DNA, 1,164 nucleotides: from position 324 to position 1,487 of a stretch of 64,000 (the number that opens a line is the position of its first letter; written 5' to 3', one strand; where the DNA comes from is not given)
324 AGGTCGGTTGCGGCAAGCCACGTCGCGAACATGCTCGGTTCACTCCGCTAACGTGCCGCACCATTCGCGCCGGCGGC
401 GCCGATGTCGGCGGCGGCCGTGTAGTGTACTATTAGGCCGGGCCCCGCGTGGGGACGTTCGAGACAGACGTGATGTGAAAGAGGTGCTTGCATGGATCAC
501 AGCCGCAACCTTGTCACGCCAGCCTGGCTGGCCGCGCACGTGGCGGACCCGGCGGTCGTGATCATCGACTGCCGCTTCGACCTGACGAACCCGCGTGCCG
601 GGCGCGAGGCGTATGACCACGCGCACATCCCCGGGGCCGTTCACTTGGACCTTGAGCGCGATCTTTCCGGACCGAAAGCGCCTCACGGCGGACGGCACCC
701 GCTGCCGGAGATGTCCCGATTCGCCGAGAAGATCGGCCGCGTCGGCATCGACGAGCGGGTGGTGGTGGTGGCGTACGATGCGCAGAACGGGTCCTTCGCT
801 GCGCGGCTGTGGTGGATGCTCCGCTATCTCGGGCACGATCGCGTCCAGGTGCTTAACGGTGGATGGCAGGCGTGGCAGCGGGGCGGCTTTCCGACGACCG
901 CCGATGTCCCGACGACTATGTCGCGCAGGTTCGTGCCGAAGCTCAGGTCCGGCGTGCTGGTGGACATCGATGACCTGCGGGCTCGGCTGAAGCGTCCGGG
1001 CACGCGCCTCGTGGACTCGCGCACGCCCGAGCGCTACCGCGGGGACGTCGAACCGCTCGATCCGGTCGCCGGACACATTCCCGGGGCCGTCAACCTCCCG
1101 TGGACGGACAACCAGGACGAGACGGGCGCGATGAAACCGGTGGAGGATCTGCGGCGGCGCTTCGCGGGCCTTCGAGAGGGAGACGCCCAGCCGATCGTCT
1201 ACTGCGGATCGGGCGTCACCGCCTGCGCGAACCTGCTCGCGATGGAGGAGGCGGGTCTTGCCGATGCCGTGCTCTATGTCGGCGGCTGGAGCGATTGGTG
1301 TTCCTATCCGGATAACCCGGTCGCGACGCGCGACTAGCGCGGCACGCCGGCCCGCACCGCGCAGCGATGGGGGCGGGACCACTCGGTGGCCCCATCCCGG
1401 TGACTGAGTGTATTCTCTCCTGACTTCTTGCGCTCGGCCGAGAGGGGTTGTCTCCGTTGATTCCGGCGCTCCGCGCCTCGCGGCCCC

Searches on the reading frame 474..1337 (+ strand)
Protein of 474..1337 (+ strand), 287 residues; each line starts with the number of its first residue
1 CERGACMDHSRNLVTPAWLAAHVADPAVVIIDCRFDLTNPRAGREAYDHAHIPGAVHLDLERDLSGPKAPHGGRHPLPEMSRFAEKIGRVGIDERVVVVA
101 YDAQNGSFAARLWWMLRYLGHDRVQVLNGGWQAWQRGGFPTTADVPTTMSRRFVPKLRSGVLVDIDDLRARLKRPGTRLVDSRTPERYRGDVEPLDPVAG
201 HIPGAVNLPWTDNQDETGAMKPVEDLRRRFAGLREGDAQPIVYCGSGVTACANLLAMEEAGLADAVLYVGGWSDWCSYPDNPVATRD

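Call 28: search_protein_families(library=pfam, proteins=[window:474-1337:+], max_evalue=0.001)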
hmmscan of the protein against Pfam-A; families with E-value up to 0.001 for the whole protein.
window:474-1337:+ (287 aa): 1 family
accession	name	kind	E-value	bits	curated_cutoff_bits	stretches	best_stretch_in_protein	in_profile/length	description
PF00581.25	Rhodanese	-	5.5e-38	129.9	22.2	2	15-136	1-101/102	Rhodanese-like domain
